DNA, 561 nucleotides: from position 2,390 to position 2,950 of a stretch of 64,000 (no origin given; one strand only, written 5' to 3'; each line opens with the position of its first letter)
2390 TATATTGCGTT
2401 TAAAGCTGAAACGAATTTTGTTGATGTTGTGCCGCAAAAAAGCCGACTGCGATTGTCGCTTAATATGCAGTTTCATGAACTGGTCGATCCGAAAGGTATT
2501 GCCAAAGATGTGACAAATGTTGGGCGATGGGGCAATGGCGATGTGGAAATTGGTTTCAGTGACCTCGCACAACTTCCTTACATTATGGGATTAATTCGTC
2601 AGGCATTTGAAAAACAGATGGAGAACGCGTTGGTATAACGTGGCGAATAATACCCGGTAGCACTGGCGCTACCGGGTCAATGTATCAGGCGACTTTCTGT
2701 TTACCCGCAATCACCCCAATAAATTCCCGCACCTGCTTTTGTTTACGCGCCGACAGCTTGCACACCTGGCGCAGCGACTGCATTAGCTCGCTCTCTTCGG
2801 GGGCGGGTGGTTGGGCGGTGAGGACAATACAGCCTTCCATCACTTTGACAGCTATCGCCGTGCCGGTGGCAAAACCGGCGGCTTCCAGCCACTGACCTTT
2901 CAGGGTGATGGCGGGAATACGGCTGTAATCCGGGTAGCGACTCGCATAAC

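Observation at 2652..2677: Perfect 10-bp inverted repeat between the convergent GmrSD-like gene and symE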

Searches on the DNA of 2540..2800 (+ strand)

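Call 6: search_dna_similar(query=window:2540-2800:+, collection=ecoli_genomes, mode=near, max_rows=30, rows=spread)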
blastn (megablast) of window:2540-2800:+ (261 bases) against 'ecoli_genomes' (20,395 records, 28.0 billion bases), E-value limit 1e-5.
Records with a match: 2404; places in all: 2405; records where one place covers at least 80% of the query: 1286.
Genomes with a match: 2404 of 5426; with a place that covers at least 80% of the query: 1286. Places per genome that has any: lowest 1, median 1, highest 2. On chromosomes: 2404 places; on plasmids: 1.
Best place of each record, by identity: >=99% 42; 95-99% 731; 90-95% 1554; 80-90% 77.
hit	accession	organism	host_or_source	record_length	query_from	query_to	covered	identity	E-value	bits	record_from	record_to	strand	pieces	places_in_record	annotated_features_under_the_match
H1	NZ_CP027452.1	Escherichia coli strain 2014C-3338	Homo sapiens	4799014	1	261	100%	100.0%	2e-133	483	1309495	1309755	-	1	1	symE: endoribonuclease SymE | GmrSD restriction endonuclease domain-containing protein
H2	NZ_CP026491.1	Escherichia coli strain HS13-1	Homo sapiens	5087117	1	261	100%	97.3%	1e-121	444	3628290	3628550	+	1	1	symE: endoribonuclease SymE | GmrSD restriction endonuclease domain-containing protein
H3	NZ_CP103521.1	Escherichia coli strain 2779 - blood draw same patient as ...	Homo sapiens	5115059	1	261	100%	97.3%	1e-121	444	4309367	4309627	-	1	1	symE: endoribonuclease SymE | GmrSD restriction endonuclease domain-containing protein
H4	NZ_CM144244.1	Escherichia coli strain CB8671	Homo sapiens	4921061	1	261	100%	97.3%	1e-121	444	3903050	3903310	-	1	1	symE: endoribonuclease SymE | GmrSD restriction endonuclease domain-containing protein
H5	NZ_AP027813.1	Escherichia coli strain 2017.13.01CC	Homo sapiens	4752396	1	261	100%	96.2%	1e-116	427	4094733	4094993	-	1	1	symE: endoribonuclease SymE | GmrSD restriction endonuclease domain-containing protein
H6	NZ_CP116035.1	Escherichia coli strain FAH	Homo sapiens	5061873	1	256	98%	97.7%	1e-120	440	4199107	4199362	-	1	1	symE: endoribonuclease SymE | GmrSD restriction endonuclease domain-containing protein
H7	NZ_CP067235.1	Escherichia coli strain SBF22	surface water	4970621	1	261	100%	95.8%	5e-115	422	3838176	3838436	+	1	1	symE: endoribonuclease SymE | GmrSD restriction endonuclease domain-containing protein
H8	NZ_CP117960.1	Escherichia coli strain B-3008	Homo sapiens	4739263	1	261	100%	95.4%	2e-113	416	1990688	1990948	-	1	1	symE: endoribonuclease SymE | GmrSD restriction endonuclease domain-containing protein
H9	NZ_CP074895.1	Escherichia coli strain 2009C_3689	Homo sapiens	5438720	1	261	100%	95.4%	2e-113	416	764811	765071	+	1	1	symE: endoribonuclease SymE | GmrSD restriction endonuclease domain-containing protein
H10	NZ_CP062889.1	Escherichia coli O100:H21 strain Res13-Lact-ER07-18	Sus scrofa domesticus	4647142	1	261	100%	94.6%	5e-110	405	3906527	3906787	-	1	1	symE: endoribonuclease SymE | GmrSD restriction endonuclease domain-containing protein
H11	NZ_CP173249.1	Escherichia coli strain SRY149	Homo sapiens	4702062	1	261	100%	94.6%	5e-110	405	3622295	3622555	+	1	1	symE: endoribonuclease SymE | GmrSD restriction endonuclease domain-containing protein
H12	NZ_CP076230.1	Escherichia coli O157:H7 strain Rafaela_II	Rectal swab of live bovine cattle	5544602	1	256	98%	94.5%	3e-107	396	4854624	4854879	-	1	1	symE: endoribonuclease SymE | DUF1524 domain-containing protein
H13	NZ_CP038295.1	Escherichia coli O55:H7 strain TB182A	Homo sapiens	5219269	1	256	98%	94.5%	3e-107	396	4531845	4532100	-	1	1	symE: endoribonuclease SymE | DUF1524 domain-containing protein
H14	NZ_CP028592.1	Escherichia coli strain 150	cattle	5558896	1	256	98%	94.5%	3e-107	396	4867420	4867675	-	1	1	symE: endoribonuclease SymE | GmrSD restriction endonuclease domain-containing protein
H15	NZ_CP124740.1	Escherichia coli O157:H7 str. EDL933 strain EDL933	Homo sapiens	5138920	1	256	98%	94.5%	3e-107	396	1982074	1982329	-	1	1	symE: endoribonuclease SymE | GmrSD restriction endonuclease domain-containing protein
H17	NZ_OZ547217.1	Escherichia coli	Homo sapiens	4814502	146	261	44%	94.0%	5e-41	176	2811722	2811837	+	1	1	symE: endoribonuclease SymE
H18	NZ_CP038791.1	Escherichia coli strain PF9285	bovine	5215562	150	260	43%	92.8%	1e-36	161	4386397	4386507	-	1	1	symE: endoribonuclease SymE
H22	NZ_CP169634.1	Escherichia coli str. K-12 substr. MG1655 strain K-12 ...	-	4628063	150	261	43%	91.1%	8e-34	152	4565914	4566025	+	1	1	symE: endoribonuclease SymE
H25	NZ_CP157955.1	Escherichia coli strain B1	calf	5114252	170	261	35%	95.7%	1e-32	148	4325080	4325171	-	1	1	symE: endoribonuclease SymE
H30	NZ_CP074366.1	Escherichia coli strain ZYB62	bovine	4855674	188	261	28%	93.3%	5e-21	110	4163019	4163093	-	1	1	symE: endoribonuclease SymE | STY4851/ECs_5259 family protein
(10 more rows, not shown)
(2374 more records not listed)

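Call 8: get_annotated_region(hit=H1, flank=6000)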
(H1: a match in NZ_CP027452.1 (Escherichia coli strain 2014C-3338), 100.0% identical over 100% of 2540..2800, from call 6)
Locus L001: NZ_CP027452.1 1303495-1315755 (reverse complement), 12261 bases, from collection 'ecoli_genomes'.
description: Escherichia coli strain 2014C-3338 chromosome, complete genome
organism: Escherichia coli strain 2014C-3338 (NCBI taxid 562)
replicon: chromosome; assembly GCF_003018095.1
host: Homo sapiens; source: stool; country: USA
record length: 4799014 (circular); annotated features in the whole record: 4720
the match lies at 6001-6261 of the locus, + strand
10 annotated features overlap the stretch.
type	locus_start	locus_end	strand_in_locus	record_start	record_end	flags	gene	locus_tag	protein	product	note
CDS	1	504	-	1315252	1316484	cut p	mdtM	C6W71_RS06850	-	multidrug efflux MFS transporter MdtM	internal stop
CDS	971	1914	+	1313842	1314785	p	-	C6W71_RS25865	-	Rpn family recombination-promoting nuclease/putative transposase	frameshifted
CDS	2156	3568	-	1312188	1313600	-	yjiR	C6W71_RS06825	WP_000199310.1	PLP-dependent aminotransferase family protein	-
CDS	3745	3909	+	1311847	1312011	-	yjiS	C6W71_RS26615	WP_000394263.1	DUF1127 domain-containing protein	-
CDS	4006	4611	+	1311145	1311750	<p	-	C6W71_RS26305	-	DUF262 domain-containing protein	incomplete; partial in the middle of a contig; missing C-terminus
CDS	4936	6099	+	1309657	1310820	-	-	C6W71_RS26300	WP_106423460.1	GmrSD restriction endonuclease domain-containing protein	-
CDS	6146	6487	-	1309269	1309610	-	symE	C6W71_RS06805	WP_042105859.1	endoribonuclease SymE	-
CDS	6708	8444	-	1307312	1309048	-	-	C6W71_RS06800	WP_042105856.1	restriction endonuclease subunit S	-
CDS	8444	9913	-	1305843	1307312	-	-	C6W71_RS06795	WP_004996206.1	type I restriction-modification system subunit M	-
CDS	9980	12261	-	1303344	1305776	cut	hsdR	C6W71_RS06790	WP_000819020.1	EcoAI/FtnUII family type I restriction enzme subunit R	-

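Call 9: get_annotated_region(hit=H22, flank=4000)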
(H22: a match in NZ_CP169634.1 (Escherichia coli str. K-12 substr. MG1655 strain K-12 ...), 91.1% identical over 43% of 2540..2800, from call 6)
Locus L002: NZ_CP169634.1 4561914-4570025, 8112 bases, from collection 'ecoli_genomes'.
description: Escherichia coli str. K-12 substr. MG1655 strain K-12 chromosome, complete genome
organism: Escherichia coli str. K-12 substr. MG1655 strain K-12 substr. MG1655 (NCBI taxid 511145)
replicon: chromosome; assembly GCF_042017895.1
host: -; source: -; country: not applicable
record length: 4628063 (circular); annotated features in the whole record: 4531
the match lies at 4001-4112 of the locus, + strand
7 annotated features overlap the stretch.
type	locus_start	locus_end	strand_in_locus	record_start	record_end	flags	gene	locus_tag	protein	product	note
CDS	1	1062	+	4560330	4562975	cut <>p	-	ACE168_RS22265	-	hypothetical protein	internal stop; incomplete; partial in the middle of a contig; missing N-terminus and C-terminus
CDS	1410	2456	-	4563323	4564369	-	mcrC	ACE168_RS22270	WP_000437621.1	5-methylcytosine-specific restriction endonuclease system specificity protein McrC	-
CDS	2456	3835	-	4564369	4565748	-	mcrB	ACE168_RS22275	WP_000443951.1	5-methylcytosine-specific restriction endonuclease subunit McrB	-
CDS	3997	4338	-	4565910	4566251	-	symE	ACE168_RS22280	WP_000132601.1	endoribonuclease SymE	-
CDS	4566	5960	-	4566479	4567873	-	hsdS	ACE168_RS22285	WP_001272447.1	type I restriction-modification system specificity subunit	-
CDS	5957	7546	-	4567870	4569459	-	hsdM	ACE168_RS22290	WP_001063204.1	type I restriction-modification system methyltransferase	-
CDS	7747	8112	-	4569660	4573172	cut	hsdR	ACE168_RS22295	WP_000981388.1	type I restriction-modification system endonuclease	-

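Call 11: get_annotated_region(hit=H15, flank=3000)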
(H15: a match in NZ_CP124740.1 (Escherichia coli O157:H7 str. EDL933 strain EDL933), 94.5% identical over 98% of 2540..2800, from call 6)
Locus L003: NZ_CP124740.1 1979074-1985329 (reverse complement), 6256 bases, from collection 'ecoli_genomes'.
description: Escherichia coli O157:H7 str. EDL933 chromosome, complete genome
organism: Escherichia coli O157:H7 str. EDL933 strain EDL933 (NCBI taxid 155864)
replicon: chromosome; assembly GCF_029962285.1
host: Homo sapiens; source: feces; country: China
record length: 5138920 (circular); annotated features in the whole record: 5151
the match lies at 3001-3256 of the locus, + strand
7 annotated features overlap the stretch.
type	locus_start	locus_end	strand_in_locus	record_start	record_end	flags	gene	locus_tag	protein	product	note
CDS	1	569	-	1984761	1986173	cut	yjiR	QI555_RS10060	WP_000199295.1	PLP-dependent aminotransferase family protein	-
CDS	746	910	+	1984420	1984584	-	yjiS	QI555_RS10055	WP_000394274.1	DUF1127 domain-containing protein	-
CDS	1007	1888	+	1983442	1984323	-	-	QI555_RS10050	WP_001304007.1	DUF262 domain-containing protein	-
CDS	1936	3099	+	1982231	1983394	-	-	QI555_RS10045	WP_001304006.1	GmrSD restriction endonuclease domain-containing protein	-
CDS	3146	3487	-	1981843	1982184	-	symE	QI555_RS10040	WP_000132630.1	endoribonuclease SymE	-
CDS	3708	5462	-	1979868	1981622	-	-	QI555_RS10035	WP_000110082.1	restriction endonuclease subunit S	-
CDS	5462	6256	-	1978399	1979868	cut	-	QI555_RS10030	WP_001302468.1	type I restriction-modification system subunit M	-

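Call 12: get_annotated_region(hit=H10, flank=3000)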
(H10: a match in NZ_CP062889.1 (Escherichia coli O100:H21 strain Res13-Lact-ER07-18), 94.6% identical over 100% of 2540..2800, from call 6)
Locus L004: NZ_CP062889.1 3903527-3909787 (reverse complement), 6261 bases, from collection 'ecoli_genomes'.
description: Escherichia coli O100:H21 strain Res13-Lact-ER07-18 chromosome, complete genome
organism: Escherichia coli O100:H21 strain Res13-Lact-ER07-18 (NCBI taxid 2778652)
replicon: chromosome; assembly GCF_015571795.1
host: Sus scrofa domesticus; source: feces; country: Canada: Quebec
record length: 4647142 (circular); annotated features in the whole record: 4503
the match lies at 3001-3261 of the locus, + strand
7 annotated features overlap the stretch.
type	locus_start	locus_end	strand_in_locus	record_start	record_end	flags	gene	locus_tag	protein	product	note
CDS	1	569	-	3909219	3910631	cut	yjiR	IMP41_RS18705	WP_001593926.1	PLP-dependent aminotransferase family protein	-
CDS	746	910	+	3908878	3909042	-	yjiS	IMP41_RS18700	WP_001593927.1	DUF1127 domain-containing protein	-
CDS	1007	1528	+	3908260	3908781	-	-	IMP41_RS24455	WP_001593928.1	DUF262 domain-containing protein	-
CDS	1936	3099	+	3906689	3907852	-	-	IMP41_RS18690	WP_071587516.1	GmrSD restriction endonuclease domain-containing protein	-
CDS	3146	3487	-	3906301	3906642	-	symE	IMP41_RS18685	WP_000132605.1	endoribonuclease SymE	-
CDS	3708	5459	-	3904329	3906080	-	-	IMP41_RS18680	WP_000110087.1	restriction endonuclease subunit S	-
CDS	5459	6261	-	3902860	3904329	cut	-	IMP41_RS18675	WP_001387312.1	type I restriction-modification system subunit M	-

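Call 13: get_annotated_region(hit=H17, flank=3000)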
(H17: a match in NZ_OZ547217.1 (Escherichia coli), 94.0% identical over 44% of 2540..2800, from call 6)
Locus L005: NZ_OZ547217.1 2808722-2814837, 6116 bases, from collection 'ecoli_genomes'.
description: Escherichia coli isolate AJ1 chromosome 1, complete sequence
organism: Escherichia coli (NCBI taxid 562)
replicon: chromosome; assembly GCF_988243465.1
host: Homo sapiens; source: rectal swab; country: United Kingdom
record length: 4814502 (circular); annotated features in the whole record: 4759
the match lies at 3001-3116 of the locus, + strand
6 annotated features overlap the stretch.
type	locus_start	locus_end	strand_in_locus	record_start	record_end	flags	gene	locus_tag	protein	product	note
CDS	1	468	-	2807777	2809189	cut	yjiR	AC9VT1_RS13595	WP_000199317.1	aminotransferase-like domain-containing protein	-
CDS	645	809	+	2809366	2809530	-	yjiS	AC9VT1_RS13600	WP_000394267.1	DUF1127 domain-containing protein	-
CDS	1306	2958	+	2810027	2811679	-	-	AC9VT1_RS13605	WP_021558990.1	STY4851/ECs_5259 family protein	-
CDS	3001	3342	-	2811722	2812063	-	symE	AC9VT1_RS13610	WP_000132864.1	endoribonuclease SymE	-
CDS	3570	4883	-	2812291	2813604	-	-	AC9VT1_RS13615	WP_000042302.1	restriction endonuclease subunit S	-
CDS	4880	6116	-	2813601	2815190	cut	hsdM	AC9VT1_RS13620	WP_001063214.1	type I restriction-modification system methyltransferase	-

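Call 15: get_annotated_region(hit=H25, flank=3000)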
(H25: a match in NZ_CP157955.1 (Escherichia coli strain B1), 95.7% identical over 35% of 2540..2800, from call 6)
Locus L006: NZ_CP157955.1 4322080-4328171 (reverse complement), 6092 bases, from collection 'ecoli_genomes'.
description: Escherichia coli strain B1 chromosome, complete genome
organism: Escherichia coli strain B1 (NCBI taxid 562)
replicon: chromosome; assembly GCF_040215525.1
host: calf; source: feces; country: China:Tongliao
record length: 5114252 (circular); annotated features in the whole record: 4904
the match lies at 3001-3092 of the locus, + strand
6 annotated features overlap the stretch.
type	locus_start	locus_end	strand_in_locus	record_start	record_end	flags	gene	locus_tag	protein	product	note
CDS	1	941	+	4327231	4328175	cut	-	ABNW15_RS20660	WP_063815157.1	Rpn family recombination-promoting nuclease/putative transposase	-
CDS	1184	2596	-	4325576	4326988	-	yjiR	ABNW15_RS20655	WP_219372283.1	PLP-dependent aminotransferase family protein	-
CDS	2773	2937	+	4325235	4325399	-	-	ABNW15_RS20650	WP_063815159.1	DUF1127 domain-containing protein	-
CDS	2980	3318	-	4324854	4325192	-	symE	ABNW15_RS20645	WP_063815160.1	endoribonuclease SymE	-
CDS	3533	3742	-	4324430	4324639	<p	-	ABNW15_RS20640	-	type I restriction enzyme endonuclease domain-containing protein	incomplete; partial in the middle of a contig; missing N-terminus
CDS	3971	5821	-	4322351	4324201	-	-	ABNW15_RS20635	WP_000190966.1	3'-5' exonuclease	-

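Call 16: get_annotated_region(hit=H30, flank=3000)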
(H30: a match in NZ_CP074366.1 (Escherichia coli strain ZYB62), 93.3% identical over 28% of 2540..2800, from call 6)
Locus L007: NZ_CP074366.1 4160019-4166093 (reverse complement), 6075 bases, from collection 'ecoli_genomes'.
description: Escherichia coli strain ZYB62 chromosome, complete genome
organism: Escherichia coli strain ZYB62 (NCBI taxid 562)
replicon: chromosome; assembly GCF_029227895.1
host: bovine; source: -; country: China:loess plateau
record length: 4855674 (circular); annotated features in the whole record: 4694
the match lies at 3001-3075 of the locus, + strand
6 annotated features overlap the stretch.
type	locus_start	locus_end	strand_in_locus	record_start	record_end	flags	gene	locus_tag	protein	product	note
CDS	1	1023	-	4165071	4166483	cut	yjiR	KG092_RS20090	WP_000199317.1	PLP-dependent aminotransferase family protein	-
CDS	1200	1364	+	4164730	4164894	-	yjiS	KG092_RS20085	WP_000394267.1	DUF1127 domain-containing protein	-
CDS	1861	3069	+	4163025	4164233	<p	-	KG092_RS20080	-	STY4851/ECs_5259 family protein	incomplete; partial in the middle of a contig; missing C-terminus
CDS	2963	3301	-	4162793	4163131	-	symE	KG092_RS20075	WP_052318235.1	endoribonuclease SymE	-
CDS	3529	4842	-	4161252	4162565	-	-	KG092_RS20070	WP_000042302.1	restriction endonuclease subunit S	-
CDS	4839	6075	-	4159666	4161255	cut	hsdM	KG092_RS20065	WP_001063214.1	type I restriction-modification system methyltransferase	-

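Call 17: get_annotated_region(hit=H18, flank=3000)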
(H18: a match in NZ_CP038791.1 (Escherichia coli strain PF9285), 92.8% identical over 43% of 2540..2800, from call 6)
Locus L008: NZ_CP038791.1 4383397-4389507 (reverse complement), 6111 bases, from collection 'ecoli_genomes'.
description: Escherichia coli strain PF9285 chromosome, complete genome
organism: Escherichia coli strain PF9285 (NCBI taxid 562)
replicon: chromosome; assembly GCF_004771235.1
host: bovine; source: Rectal swab from healthy swiss fattening veal calves; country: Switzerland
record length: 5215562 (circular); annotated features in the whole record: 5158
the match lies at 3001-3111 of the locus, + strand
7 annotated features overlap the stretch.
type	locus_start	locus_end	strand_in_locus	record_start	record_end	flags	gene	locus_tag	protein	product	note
CDS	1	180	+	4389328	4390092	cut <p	-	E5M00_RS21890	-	Rpn family recombination-promoting nuclease/putative transposase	incomplete; partial in the middle of a contig; missing C-terminus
CDS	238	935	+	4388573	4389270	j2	-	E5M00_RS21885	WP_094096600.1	IS1-like element IS1A family transposase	programmed frameshift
CDS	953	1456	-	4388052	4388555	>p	-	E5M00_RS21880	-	5-methylcytosine restriction system specificity protein McrC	incomplete; partial in the middle of a contig; missing C-terminus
CDS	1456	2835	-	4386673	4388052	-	mcrB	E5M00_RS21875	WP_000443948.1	5-methylcytosine-specific restriction endonuclease subunit McrB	-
CDS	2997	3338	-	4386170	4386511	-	symE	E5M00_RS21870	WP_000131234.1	endoribonuclease SymE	-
CDS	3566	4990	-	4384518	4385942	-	-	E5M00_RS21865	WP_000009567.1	restriction endonuclease subunit S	-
CDS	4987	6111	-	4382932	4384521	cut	hsdM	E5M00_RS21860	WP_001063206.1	type I restriction-modification system methyltransferase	-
